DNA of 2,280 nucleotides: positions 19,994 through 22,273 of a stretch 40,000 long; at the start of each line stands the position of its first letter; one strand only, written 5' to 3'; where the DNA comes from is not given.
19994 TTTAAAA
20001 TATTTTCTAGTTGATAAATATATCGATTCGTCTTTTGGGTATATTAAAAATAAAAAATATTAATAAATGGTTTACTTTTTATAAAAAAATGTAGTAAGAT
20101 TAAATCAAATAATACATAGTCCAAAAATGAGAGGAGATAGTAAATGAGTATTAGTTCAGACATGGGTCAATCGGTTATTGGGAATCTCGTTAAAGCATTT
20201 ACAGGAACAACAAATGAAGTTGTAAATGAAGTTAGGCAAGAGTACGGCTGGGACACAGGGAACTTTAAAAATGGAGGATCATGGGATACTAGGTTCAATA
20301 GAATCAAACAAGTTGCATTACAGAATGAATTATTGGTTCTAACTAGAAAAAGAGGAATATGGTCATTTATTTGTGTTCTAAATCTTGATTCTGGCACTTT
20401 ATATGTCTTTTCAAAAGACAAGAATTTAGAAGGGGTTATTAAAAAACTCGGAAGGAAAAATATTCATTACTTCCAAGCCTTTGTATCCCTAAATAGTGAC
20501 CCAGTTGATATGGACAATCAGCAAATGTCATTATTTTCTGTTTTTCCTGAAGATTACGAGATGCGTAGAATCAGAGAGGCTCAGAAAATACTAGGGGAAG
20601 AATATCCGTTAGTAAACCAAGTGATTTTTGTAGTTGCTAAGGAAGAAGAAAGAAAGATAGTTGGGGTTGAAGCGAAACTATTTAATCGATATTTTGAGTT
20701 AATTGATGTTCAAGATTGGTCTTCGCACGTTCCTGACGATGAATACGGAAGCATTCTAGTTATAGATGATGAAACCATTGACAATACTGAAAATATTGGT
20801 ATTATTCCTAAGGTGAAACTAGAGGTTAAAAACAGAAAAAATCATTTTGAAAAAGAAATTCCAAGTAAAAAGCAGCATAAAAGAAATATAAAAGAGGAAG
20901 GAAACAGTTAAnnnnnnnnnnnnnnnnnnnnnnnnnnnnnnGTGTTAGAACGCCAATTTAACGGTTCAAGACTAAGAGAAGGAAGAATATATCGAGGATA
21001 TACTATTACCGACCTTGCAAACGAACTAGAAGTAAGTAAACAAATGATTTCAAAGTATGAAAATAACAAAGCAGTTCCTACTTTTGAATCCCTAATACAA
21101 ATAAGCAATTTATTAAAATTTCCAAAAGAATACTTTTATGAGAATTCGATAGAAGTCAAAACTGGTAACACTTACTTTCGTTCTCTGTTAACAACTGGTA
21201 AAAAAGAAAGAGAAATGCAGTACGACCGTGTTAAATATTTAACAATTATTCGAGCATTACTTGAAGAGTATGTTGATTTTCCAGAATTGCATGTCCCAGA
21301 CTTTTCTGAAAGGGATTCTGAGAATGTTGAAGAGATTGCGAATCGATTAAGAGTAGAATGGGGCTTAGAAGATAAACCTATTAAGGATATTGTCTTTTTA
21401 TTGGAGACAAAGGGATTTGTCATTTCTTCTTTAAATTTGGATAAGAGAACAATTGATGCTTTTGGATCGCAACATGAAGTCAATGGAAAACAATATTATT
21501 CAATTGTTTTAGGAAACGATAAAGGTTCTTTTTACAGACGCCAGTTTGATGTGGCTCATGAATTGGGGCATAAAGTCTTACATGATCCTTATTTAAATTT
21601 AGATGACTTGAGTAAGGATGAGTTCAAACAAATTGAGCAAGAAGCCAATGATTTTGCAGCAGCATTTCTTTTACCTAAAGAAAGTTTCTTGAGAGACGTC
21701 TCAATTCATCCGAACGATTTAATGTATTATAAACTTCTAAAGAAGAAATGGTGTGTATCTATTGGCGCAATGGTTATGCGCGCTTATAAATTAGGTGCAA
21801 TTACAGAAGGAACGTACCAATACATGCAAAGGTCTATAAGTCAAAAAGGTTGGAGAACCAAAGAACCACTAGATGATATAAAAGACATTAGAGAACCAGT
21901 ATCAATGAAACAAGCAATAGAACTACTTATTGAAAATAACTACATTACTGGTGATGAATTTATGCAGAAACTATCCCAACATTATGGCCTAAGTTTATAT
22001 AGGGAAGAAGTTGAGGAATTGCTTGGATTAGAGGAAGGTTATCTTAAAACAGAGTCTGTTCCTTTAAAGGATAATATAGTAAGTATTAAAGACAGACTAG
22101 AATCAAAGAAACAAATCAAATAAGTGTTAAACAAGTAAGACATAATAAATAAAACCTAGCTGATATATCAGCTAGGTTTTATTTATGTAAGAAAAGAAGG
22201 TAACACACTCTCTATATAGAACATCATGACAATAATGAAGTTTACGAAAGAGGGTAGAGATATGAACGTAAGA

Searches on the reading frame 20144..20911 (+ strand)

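Call 29: search_protein_families(library=pfam, proteins=[window:20144-20911:+], max_evalue=0.001)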
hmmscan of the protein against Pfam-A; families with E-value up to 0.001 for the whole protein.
window:20144-20911:+ (255 aa): 1 family
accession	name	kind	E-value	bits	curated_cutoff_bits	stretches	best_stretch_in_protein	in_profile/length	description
PF19448.4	DUF5986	-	3.4e-51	174.6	25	1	6-233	3-233/238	Family of unknown function (DUF5986)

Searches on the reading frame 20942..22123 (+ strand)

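Call 29: search_protein_families(library=pfam, proteins=[window:20942-22123:+], max_evalue=0.001)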
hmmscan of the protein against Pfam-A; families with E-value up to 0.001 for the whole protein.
window:20942-22123:+ (393 aa): 5 families
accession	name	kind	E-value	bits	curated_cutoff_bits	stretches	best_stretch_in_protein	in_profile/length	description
PF06114.19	Peptidase_M78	-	6.6e-15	55.4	22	1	157-281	4-122/123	IrrE N-terminal-like domain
PF12844.13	HTH_19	-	5.3e-13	49.1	30.2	1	8-66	1-59/64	Helix-turn-helix domain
PF01381.28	HTH_3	-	3.2e-12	46.7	23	1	11-65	1-55/55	Helix-turn-helix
PF13560.12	HTH_31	-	2.2e-06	28.3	27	1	8-61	3-57/64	Helix-turn-helix domain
PF08279.18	HTH_11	-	0.00043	20.5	25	0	21-39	17-35/55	HTH domain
